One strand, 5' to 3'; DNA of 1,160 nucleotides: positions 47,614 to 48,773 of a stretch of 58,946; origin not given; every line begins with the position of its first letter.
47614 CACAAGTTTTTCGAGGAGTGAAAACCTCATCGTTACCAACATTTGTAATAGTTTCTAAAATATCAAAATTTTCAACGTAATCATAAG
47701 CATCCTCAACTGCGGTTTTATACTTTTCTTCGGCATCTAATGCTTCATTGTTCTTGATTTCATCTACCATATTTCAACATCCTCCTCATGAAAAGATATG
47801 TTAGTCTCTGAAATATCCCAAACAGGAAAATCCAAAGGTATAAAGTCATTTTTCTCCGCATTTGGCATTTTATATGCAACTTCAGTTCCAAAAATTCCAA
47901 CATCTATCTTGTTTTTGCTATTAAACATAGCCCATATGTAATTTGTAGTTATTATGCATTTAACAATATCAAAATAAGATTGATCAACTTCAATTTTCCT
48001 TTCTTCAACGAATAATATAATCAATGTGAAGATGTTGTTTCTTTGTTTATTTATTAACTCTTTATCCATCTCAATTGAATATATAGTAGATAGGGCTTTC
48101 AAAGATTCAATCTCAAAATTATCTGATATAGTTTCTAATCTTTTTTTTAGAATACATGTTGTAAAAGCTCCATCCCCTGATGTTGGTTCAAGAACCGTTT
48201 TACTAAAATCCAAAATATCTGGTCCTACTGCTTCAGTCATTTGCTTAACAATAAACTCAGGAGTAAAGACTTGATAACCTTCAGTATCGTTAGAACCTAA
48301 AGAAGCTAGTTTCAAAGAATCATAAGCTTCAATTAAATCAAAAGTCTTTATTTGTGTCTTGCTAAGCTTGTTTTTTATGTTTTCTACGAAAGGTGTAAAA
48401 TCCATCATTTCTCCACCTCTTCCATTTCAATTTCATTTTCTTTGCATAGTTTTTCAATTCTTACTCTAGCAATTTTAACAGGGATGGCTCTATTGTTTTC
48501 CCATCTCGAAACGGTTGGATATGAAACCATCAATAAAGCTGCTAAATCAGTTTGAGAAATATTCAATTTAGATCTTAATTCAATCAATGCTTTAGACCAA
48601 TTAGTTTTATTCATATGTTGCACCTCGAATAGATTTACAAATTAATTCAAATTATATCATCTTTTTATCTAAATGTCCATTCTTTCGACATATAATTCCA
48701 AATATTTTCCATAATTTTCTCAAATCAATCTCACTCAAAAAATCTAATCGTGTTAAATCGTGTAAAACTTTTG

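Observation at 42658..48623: Translationally coupled HTH / half-methylase / methylase / T5orf172-helicase operon: atypical restriction-modification-like defence system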

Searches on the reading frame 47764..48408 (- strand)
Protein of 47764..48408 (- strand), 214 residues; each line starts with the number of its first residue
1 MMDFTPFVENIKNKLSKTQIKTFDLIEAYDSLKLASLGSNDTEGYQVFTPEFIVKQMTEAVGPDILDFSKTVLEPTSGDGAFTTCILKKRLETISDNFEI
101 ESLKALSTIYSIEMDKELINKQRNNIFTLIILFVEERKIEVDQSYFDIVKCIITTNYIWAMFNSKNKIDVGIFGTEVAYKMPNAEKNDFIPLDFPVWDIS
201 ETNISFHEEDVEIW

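Call 5: search_protein_families(library=pfam, proteins=[window:47764-48408:-], max_evalue=0.1)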
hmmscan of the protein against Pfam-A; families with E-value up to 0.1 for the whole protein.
window:47764-48408:- (214 aa): 0 families

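Call 6: search_protein_families(library=padloc, proteins=[window:47764-48408:-], max_evalue=0.1)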
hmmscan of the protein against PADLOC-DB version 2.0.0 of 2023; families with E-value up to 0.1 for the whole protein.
window:47764-48408:- (214 aa): 4 families
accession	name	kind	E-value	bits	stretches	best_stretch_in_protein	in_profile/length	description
PDLC04134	mad2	-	1.2e-05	22.4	1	13-121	242-328/492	mads_2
PDLC03036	MTase_I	-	8.1e-05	19.2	1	21-86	192-253/635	Type I methyltransferase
PDLC03313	MTase_II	-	0.00061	16.4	1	35-129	14-112/563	Type II methyltransferase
PDLC03267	MTase_II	-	0.00068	16.7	1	46-126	15-80/539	Type II methyltransferase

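Call 7: search_protein_families(library=ncbifam, proteins=[window:47764-48408:-], max_evalue=0.1)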
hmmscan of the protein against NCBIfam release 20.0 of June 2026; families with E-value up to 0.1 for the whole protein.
window:47764-48408:- (214 aa): 2 families
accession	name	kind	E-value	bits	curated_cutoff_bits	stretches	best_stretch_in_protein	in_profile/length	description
NF047738.1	antiphage_MADS2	equivalog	0.00012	20.5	720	1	42-127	309-389/654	methylation-associated defense system DNA methyltransferase MAD2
TIGR02987.1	met_A_Alw26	exception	0.0027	16.5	353.5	1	48-134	7-88/523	Alw26I/Eco31I/Esp3I family type II restriction adenine-specific DNA-methyltransferase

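Call 14: search_solved_structures(query=window:47764-48408:-, max_evalue=10)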
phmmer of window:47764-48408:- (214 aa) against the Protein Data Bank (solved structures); distinct sequences matched with E-value up to 10: 0.

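Call 33: find_homologous_proteins(query=window:47764-48408:-)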
Query window:47764-48408:- (214 aa): 272 proteins with E <= 0.001 among 449 candidates; the best 120 are listed.
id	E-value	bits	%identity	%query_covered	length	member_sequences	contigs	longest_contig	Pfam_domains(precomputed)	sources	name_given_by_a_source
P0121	2.8e-98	346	76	100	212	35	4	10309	-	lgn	-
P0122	5.3e-98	345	76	100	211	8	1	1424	-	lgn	-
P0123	6.5e-97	341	73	100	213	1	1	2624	-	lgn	-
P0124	7.5e-97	341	71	100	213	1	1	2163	-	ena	-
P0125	3.2e-96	339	69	100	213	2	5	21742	-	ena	-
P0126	1.1e-95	337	75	100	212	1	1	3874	-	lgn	-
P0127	3.2e-95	336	73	99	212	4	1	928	-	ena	-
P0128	3.9e-94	332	71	100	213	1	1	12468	-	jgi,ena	-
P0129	6.2e-94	332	68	100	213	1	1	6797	-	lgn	-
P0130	2.0e-93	330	70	99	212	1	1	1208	-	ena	-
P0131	2.3e-93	330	70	100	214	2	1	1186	-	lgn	-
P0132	5.6e-93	329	69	100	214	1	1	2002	-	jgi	jgi:hypothetical protein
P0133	1.5e-92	327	70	100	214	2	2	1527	-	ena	-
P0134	9.4e-92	325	69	100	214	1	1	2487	-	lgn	-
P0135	1.0e-91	324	69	100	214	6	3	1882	-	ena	-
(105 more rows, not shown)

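Call 45: search_solved_structures(query=A1, max_evalue=10)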
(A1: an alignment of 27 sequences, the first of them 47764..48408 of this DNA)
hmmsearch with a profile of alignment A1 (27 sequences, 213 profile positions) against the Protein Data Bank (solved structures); distinct sequences matched with E-value up to 10: 2.
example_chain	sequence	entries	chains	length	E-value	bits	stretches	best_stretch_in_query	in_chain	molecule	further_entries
7dwb_A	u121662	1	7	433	1.1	11.9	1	15-52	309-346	Pannexin-1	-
6wbi_A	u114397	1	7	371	1.2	11.7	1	15-52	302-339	Pannexin-1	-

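Call 46: predict_structure(alignment_id=A1)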
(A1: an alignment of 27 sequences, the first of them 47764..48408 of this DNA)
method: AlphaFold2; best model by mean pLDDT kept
length: 214 residues; sequences in the alignment: 27
mean_pLDDT: 83.9   pTM: 0.84
mean pLDDT of the five models: 83.9, 83.2, 83.0, 81.3, 80.4
residues with pLDDT >= 90: 113; 70-90: 57; 50-70: 27; < 50: 17
segments of 3 or more residues with pLDDT < 50: 37-42, 165-174
pLDDT, mean of each block of 10 residues (from residue 1): 95 96 97 64 54 69 81 75 89 95 96 90 97 97 98 95 55 63 84 91 92 55
secondary structure, 60 per line:
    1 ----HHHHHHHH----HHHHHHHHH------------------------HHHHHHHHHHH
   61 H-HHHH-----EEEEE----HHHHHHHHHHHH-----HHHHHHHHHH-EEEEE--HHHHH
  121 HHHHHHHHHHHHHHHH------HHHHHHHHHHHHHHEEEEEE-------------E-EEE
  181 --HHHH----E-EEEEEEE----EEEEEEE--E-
elements in order: H5-12 H17-25 H50-61 H63-66 E72-76 H81-92 H98-107 E109-113 H116-136 H143-156 E157-162 E178-180 H183-186 E193-199 E204-210

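Call 50: fold_search(model_id=the predicted structure, library=pdb)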
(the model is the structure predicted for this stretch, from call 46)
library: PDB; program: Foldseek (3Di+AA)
matches with E <= 10: 337; with E <= 0.001: 0
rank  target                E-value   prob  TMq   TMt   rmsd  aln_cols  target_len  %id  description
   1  4xqk_B                8.7e-02  0.84  0.32  0.06  10.7       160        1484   14  ATP-dependent Type ISP restriction-modification enzyme LlaBIII bound to DNA (released 2015-09-16)
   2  7rfk_B                1.4e-01  0.41  0.26  0.11  11.7       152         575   14  CamA Adenine Methyltransferase Complexed to Cognate Substrate DNA and Inhibitor Sinefungin (released 2021-09-15)
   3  8cxs_A                1.5e-01  0.91  0.30  0.13   4.5       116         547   17  CamA Adenine Methyltransferase Complexed to Cognate Substrate DNA and Inhibitor MTA (released 2023-01-11)
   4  4xqk_A                1.5e-01  0.75  0.32  0.06  11.2       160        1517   14  ATP-dependent Type ISP restriction-modification enzyme LlaBIII bound to DNA (released 2015-09-16)
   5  7rfk_A                1.8e-01  0.44  0.26  0.12  13.5       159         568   14  CamA Adenine Methyltransferase Complexed to Cognate Substrate DNA and Inhibitor Sinefungin (released 2021-09-15)
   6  7rfl_A                2.2e-01  0.75  0.27  0.12   4.8       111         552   17  CamA Adenine Methyltransferase Complexed to Cognate Substrate DNA and Inhibitor SGC0946 (released 2021-09-15)
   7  7rfm_B                2.9e-01  0.72  0.28  0.13   5.2       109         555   15  CamA Adenine Methyltransferase Complexed to Cognate Substrate DNA and Inhibitor EPZ004777 (released 2021-09-15)
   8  8cxx_A                2.9e-01  0.66  0.27  0.12   4.8       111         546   17  CamA Adenine Methyltransferase Complexed to Cognate Substrate DNA and Compound 6 (released 2023-01-11)
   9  5msj_a                2.9e-01  0.05  0.11  0.11  19.2       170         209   15  Mouse PA28alpha (released 2017-09-13)
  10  7rfn_A                3.3e-01  0.77  0.28  0.13   4.6       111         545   17  CamA Adenine Methyltransferase Complexed to Cognate Substrate DNA and Inhibitor SGC8158 (released 2021-09-15)
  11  8cy0_A                3.6e-01  0.77  0.30  0.13   4.5       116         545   17  CamA Adenine Methyltransferase Complexed to Cognate Substrate DNA and Inhibitor MC4756 (Compound 178) (released 2023-01-11)
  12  8cy2_A                3.6e-01  0.66  0.28  0.12   5.3       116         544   16  CamA Adenine Methyltransferase Complexed to Cognate Substrate DNA and Inhibitor APNEA (Compound 9) (released 2023-01-11)
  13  7lt5_B                5.1e-01  0.51  0.30  0.12  11.1       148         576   15  CamA Adenine Methyltransferase Complexed to Cognate Substrate DNA and Cofactor SAH (released 2021-05-19)
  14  8w2p_A                5.6e-01  0.90  0.30  0.08   4.4       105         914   15  BsaXI-DNA complex I (released 2024-10-30)
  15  7lnj_A                5.6e-01  0.75  0.31  0.13   5.4       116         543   16  CamA Adenine Methyltransferase Complexed to Cognate Substrate DNA (released 2021-05-19)
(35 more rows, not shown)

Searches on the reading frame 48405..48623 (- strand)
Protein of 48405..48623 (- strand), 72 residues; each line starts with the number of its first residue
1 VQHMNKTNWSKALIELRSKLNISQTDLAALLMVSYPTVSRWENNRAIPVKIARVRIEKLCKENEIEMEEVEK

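Call 5: search_protein_families(library=pfam, proteins=[window:48405-48623:-], max_evalue=0.1)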
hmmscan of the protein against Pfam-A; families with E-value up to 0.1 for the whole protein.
window:48405-48623:- (72 aa): 18 families
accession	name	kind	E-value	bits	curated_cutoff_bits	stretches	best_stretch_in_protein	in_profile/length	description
PF01381.28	HTH_3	-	2.5e-09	37.5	23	1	14-48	2-36/55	Helix-turn-helix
PF13443.12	HTH_26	-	4.3e-06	27.3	22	1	13-69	2-56/63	Cro/C1-type HTH DNA-binding domain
PF13560.12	HTH_31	-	0.00019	22.1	27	1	15-53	8-46/64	Helix-turn-helix domain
PF22495.2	HTH_92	-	0.001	18.8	27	1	15-52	2-39/45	RsaL-like HTH domain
PF12728.13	HTH_17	-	0.0014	19.2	27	1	25-58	5-40/51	Helix-turn-helix domain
PF13744.12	HTH_37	-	0.0019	18.4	27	1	6-60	16-65/80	Helix-turn-helix domain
PF13545.12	HTH_Crp_2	-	0.002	18.5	27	1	18-40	19-41/70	Crp-like helix-turn-helix domain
PF12844.13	HTH_19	-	0.0045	17.3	30.2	1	13-62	4-50/64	Helix-turn-helix domain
PF15943.11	YdaS_toxin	-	0.0049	17.1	30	1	23-61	10-48/65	Bacterial toxin YdaS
PF20432.4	Xre-like-HTH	-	0.005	17.6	25.8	1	11-42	13-43/63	Antitoxin Xre-like helix-turn-helix domain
PF13518.12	HTH_28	-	0.0068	16.9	25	1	19-43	11-34/52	Helix-turn-helix domain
PF01047.28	MarR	-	0.015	15.6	24.6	1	12-41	8-37/59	MarR family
PF13384.12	HTH_23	-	0.027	14.7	24.6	1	16-41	13-37/50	Homeodomain-like domain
PF15731.11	MqsA_antitoxin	-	0.046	14.3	30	1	10-59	71-119/131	Antitoxin component of bacterial toxin-antitoxin system, MqsA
PF13613.12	HTH_Tnp_4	-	0.051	13.6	27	1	19-41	17-39/53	Helix-turn-helix of DDE superfamily endonuclease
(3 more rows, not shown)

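Call 6: search_protein_families(library=padloc, proteins=[window:48405-48623:-], max_evalue=0.1)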
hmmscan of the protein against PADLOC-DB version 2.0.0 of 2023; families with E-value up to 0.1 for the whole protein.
window:48405-48623:- (72 aa): 5 families
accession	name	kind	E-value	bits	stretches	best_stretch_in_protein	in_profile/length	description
PDLC03951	RmrA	-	4.1e-06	24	1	10-61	10-58/400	-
PDLC02926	HTH_VI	-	5.8e-05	21.3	1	10-67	3-57/92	-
PDLC03956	RmrA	-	0.001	16.2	1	11-52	11-53/399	-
PDLC04133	mad1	-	0.0039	15.5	1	21-49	5-33/60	mads_1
PDLC03954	RmrA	-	0.0057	13.6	1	10-49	12-51/380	-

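Call 7: search_protein_families(library=ncbifam, proteins=[window:48405-48623:-], max_evalue=0.1)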
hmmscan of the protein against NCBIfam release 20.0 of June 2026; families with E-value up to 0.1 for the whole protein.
window:48405-48623:- (72 aa): 16 families
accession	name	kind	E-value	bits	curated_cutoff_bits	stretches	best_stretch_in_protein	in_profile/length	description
TIGR03830.1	CxxCG_CxxCG_HTH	subfamily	6.9e-07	29.1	61.8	1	7-60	64-117/127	type II TA system antitoxin MqsA family protein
NF041951.1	phage_RstR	subfamily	1.3e-05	25.4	80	1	10-56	4-50/108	RstR family transcriptional repressor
NF041265.1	NadS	equivalog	1.3e-05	25.4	60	1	16-53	38-75/94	NadS family protein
NF007257.0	PRK09706.1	subfamily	0.00011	22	101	1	4-49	1-46/135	transcriptional repressor DicA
NF003162.0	PRK04140.1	equivalog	0.00016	20.8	263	1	11-62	129-180/317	transcriptional regulator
NF040522.1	VC1465_fam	subfamily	0.00048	20.2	70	1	16-59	4-46/111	VC1465 family Xer recombination activation factor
TIGR00270.2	TIGR00270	equivalog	0.0013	18.5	110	1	9-61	76-128/159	multiprotein bridging factor aMBF1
NF047542.1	telomere_Tap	equivalog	0.0019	17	600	1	16-60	25-69/695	telomere-associated protein Tap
TIGR03070.1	couple_hipB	subfamily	0.0024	17.8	71.65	1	11-45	5-39/58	type II toxin-antitoxin system Y4mF family antitoxin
NF007481.0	PRK10072.1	equivalog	0.014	15.9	110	1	7-63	32-87/96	HTH-type transcriptional regulator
NF041575.1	antitoxPezA_Strep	equivalog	0.023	14.7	290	1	14-63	7-53/158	type II toxin-antitoxin system antitoxin PezA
NF058600.1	TransRegSco1979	equivalog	0.035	13.1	350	1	10-67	10-64/280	Sco1979 family transcriptional regulator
NF046037.1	carphisopro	domain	0.041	14.1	38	1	24-50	11-37/54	carph-isopro domain-containing protein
TIGR02607.1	antidote_HigA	equivalog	0.043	13.6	47.7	1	18-60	17-59/81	HigA family addiction module antitoxin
NF047737.1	antiphage_MADS1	equivalog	0.072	13.4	80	1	25-49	7-31/49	methylation-associated defense system helix-turn-helix domain-containing protein MAD1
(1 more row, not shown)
